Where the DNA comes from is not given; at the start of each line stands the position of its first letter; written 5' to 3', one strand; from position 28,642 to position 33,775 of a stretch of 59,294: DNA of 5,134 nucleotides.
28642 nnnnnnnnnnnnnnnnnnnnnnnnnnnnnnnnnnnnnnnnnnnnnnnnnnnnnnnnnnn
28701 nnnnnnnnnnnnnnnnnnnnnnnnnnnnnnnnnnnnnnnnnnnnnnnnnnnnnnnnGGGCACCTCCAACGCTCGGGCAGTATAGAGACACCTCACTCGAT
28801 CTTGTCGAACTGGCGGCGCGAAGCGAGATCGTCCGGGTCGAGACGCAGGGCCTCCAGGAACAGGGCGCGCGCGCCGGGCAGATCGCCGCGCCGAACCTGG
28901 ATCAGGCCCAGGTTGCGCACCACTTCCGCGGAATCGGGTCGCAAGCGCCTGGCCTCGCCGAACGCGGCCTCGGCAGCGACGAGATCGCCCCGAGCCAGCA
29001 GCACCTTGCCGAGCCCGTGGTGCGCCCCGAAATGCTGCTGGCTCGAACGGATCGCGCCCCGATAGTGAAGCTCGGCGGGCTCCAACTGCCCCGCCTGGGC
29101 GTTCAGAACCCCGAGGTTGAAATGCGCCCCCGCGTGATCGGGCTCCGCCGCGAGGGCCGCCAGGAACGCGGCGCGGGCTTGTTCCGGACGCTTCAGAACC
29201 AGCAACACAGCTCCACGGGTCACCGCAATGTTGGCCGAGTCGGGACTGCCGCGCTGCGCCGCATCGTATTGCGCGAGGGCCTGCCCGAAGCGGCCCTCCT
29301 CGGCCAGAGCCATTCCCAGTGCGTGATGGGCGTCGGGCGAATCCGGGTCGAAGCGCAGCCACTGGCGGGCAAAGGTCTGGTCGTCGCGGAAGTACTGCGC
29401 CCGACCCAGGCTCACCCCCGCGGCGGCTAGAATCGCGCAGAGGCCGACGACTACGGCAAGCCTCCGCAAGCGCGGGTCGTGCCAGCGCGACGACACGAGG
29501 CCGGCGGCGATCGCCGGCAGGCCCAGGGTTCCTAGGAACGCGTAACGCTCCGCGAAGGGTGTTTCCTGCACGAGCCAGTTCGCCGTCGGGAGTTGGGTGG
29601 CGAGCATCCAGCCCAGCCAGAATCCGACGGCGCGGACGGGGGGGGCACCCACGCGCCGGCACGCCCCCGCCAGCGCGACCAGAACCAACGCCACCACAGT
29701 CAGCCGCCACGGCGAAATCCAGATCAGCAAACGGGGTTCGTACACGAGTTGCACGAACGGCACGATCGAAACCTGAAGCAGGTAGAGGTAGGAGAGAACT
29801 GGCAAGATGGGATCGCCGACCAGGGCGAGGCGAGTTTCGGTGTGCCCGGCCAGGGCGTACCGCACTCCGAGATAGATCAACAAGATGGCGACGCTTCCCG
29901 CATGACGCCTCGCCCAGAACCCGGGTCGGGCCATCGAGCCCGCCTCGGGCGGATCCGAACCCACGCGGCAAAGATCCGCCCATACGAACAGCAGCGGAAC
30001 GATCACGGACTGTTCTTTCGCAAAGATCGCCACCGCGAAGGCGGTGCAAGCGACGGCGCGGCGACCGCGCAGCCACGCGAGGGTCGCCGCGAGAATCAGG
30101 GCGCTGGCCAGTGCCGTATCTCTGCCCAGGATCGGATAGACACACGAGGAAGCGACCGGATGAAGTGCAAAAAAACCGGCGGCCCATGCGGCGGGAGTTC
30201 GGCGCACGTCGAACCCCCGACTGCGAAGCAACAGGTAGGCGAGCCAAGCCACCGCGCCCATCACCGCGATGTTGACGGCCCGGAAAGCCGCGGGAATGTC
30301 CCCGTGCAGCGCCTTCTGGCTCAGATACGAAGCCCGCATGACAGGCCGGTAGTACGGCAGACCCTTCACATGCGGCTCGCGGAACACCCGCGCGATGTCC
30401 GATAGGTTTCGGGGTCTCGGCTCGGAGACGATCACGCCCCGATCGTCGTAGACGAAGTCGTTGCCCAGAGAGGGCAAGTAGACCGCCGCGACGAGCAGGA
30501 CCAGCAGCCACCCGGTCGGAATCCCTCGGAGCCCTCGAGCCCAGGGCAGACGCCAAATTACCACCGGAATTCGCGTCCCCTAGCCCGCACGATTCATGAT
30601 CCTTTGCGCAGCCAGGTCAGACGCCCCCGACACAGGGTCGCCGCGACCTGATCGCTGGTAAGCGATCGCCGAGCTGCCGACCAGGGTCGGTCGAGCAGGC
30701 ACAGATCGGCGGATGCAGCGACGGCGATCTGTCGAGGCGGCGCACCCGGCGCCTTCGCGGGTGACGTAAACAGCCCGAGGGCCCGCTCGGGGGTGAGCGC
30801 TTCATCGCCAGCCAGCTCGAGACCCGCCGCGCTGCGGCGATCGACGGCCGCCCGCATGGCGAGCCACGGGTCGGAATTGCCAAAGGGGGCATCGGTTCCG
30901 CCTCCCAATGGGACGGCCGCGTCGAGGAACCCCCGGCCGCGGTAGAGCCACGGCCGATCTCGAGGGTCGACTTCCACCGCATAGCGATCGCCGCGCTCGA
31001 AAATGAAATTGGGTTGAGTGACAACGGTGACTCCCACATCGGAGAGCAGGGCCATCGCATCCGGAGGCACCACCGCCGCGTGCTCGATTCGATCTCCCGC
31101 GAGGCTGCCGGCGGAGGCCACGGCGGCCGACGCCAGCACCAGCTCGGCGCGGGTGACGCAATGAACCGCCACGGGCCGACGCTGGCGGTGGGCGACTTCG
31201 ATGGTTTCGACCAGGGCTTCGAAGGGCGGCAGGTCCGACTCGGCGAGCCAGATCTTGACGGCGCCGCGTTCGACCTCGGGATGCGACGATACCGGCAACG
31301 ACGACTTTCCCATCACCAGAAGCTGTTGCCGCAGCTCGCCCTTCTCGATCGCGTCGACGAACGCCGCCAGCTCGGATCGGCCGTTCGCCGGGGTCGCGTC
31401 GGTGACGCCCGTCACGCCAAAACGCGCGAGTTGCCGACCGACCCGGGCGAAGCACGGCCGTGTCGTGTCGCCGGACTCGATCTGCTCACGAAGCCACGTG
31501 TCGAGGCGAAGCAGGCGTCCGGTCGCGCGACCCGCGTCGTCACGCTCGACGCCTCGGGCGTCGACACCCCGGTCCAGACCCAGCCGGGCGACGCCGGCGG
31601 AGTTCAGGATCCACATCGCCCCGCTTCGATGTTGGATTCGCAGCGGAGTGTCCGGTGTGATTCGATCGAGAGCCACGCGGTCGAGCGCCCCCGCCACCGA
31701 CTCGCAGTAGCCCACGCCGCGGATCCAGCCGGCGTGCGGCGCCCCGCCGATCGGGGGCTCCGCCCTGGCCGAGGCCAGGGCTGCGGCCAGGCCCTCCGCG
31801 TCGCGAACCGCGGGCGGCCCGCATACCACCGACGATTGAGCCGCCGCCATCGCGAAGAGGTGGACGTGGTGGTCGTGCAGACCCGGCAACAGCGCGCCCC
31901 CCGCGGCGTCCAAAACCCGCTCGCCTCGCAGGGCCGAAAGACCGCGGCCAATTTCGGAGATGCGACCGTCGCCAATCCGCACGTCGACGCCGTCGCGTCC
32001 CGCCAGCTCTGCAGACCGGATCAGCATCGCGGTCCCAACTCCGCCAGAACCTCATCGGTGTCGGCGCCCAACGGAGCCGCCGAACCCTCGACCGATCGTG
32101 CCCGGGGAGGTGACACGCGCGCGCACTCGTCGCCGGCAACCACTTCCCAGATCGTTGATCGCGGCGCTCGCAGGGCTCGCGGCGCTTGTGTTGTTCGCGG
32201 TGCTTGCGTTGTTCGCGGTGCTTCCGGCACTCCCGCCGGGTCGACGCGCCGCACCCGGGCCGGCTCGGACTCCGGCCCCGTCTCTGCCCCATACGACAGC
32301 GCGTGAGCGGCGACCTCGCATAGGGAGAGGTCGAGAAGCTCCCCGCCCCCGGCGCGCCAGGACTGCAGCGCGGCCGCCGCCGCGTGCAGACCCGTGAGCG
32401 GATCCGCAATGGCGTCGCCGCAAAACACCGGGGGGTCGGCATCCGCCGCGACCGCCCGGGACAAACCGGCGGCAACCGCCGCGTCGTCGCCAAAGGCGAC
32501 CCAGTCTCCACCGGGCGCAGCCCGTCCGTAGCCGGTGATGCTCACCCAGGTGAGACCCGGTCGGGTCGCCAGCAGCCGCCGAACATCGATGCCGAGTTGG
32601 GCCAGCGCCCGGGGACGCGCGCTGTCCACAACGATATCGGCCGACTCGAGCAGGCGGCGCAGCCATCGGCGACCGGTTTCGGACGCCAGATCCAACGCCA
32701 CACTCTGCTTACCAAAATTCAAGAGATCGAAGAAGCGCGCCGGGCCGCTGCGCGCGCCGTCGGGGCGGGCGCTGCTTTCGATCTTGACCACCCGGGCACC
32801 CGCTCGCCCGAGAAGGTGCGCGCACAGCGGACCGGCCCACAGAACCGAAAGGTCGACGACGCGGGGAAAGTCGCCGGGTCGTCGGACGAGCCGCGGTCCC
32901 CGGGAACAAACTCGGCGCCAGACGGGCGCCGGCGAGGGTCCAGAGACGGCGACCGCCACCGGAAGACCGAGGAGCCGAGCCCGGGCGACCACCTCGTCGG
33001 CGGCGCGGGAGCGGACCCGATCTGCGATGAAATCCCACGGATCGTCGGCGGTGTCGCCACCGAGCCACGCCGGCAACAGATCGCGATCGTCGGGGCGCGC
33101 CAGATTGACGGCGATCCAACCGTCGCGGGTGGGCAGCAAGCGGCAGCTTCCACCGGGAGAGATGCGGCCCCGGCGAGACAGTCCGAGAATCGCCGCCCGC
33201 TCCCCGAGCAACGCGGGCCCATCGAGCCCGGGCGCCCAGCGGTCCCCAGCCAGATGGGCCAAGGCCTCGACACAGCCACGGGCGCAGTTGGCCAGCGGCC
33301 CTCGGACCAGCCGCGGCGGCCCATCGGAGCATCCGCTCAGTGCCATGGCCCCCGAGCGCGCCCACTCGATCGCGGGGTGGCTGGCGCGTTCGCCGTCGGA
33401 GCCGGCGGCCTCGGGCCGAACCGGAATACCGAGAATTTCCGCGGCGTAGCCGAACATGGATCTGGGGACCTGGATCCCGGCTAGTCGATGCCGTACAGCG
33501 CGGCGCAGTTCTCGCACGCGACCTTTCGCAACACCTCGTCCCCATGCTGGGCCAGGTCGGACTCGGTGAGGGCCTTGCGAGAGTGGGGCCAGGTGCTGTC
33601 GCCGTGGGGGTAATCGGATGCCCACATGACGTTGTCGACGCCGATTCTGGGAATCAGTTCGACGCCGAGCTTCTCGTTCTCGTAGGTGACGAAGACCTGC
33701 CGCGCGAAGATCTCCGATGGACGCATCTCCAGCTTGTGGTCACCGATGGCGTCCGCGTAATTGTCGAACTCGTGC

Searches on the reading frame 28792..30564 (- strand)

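Call 3: search_protein_families(library=pfam, proteins=[window:28792-30564:-], max_evalue=0.01)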
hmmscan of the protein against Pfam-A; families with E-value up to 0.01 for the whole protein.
window:28792-30564:- (590 aa): 13 families
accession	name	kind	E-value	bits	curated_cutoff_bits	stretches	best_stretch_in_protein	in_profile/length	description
PF13432.12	TPR_16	-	1.4e-21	77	32.7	3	518-579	3-64/65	Tetratricopeptide repeat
PF07719.23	TPR_2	-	4.4e-21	73.7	27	3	546-579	1-34/34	Tetratricopeptide repeat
PF13414.12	TPR_11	-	2.4e-20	72.4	26.8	1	461-492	11-42/42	TPR repeat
PF13431.12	TPR_17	-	1.4e-17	62.8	24.4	2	400-430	3-33/34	Tetratricopeptide repeat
PF00515.34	TPR_1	-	7.8e-17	60.8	27.8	0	551-579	6-34/34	Tetratricopeptide repeat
PF14559.12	TPR_19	-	1.3e-13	51.5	25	3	522-579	1-58/68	Tetratricopeptide repeat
PF13424.12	TPR_12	-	3.2e-13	50.1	30.1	2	514-576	5-75/77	Tetratricopeptide repeat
PF13428.12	TPR_14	-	1.2e-12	47.6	23.5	2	514-553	3-42/44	Tetratricopeptide repeat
PF13181.12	TPR_8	-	1.5e-09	37.7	25.7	0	411-437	2-28/34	Tetratricopeptide repeat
PF13371.12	TPR_9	-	1.9e-08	34.6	35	1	522-582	5-65/73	Tetratricopeptide repeat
PF23914.1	TPR_CcmH_CycH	-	9.1e-05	22.8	42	0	518-580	56-121/158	Cytochrome c-type biogenesis protein H TPR domain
PF12895.13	ANAPC3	-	0.0017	19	27.2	0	403-468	16-80/82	Anaphase-promoting complex, cyclosome, subunit 3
PF13374.12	TPR_10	-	0.0093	16.4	27.5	0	483-516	7-40/42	Tetratricopeptide repeat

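Call 4: search_protein_families(library=ncbifam, proteins=[window:28792-30564:-], max_evalue=0.01)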
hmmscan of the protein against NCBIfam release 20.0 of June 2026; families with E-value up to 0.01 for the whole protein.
window:28792-30564:- (590 aa): 15 families
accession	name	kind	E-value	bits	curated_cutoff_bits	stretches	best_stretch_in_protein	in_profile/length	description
TIGR02917.1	PEP_TPR_lipo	equivalog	4.9e-20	71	312.2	2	403-526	424-547/899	XrtA/PEP-CTERM system TPR-repeat protein PrsT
TIGR02521.1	type_IV_pilW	equivalog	5.9e-17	62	154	2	447-585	34-174/234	type IV pilus biogenesis/stability protein PilW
NF033758.1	gliding_GltE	equivalog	8.1e-17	61.3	225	3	394-463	274-344/411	adventurous gliding motility TPR repeat lipoprotein GltE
NF040959.1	MamA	equivalog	1.1e-15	57.6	200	1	400-521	61-182/204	magnetosome protein MamA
NF033920.0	C39_PA2778_fam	equivalog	7.4e-11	41.9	150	2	490-577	168-255/255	PA2778 family cysteine peptidase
TIGR02552.1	LcrH_SycD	equivalog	2.9e-08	33.5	104.8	1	405-476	47-118/136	SycD/LcrH family type III secretion system chaperone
NF033762.1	social_mot_Tgl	equivalog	3.6e-08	33.1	225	1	409-564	30-188/252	social motility TPR repeat lipoprotein Tgl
NF008520.0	PRK11447.1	equivalog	8e-08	30.5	858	1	403-573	296-444/1157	cellulose synthase complex outer membrane protein BcsC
NF052415.1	T3SS_chap_SctY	equivalog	1.3e-06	28.8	70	2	451-535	13-100/106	type III secretion apparatus assembly chaperone SctY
TIGR00540.1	TPR_hemY_coli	hypoth_equivalog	1.4e-06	27.4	142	1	430-503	312-384/385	heme biosynthesis-associated TPR protein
TIGR03939.1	PGA_TPR_OMP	equivalog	1e-05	24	366.65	1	379-478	89-188/800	poly-beta-1,6 N-acetyl-D-glucosamine export porin PgaA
TIGR02795.1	tol_pal_ybgF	equivalog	5.9e-05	23.6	90.1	0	408-446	37-75/119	tol-pal system protein YbgF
NF008391.2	PRK11189.1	equivalog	0.00014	21.5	250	0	400-473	89-162/297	lipoprotein NlpI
NF046093.1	AZOBR_p60025_fam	subfamily_domain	0.00016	21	150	1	89-198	111-212/232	AZOBR_p60025 family cell surface glycopolymer formation protein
NF007302.0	PRK09782.1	equivalog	0.003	15.6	1223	0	400-447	636-683/990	phage receptor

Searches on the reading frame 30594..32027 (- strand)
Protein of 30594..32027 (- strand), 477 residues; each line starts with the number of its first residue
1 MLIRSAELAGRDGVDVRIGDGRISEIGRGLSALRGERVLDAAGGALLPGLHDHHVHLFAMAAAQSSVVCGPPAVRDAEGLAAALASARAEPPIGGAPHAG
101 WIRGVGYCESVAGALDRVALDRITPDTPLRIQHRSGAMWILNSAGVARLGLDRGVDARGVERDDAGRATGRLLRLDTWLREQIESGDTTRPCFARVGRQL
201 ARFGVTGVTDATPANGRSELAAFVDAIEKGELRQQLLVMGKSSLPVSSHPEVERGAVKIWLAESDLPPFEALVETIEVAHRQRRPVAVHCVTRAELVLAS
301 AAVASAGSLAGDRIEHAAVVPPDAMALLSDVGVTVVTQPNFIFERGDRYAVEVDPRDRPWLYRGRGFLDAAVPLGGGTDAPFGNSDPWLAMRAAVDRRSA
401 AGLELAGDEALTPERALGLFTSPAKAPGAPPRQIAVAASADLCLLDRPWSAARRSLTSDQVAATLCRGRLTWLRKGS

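Call 20: search_protein_families(library=pfam, proteins=[window:30594-32027:-], max_evalue=0.0001)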
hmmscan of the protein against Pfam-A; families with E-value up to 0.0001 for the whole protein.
window:30594-32027:- (477 aa): 1 family
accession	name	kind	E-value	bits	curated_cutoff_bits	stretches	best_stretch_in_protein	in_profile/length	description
PF07969.17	Amidohydro_3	-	1.7e-38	133.7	29.7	1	37-470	1-470/472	Amidohydrolase family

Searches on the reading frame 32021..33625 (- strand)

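Call 20: search_protein_families(library=pfam, proteins=[window:32021-33625:-], max_evalue=0.0001)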
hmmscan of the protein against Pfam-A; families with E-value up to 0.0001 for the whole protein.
window:32021-33625:- (534 aa): 1 family
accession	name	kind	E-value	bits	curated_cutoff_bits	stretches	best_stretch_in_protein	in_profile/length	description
PF02515.22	CoA_transf_3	-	2.6e-49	168.7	23.3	1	255-447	5-207/366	CoA-transferase family III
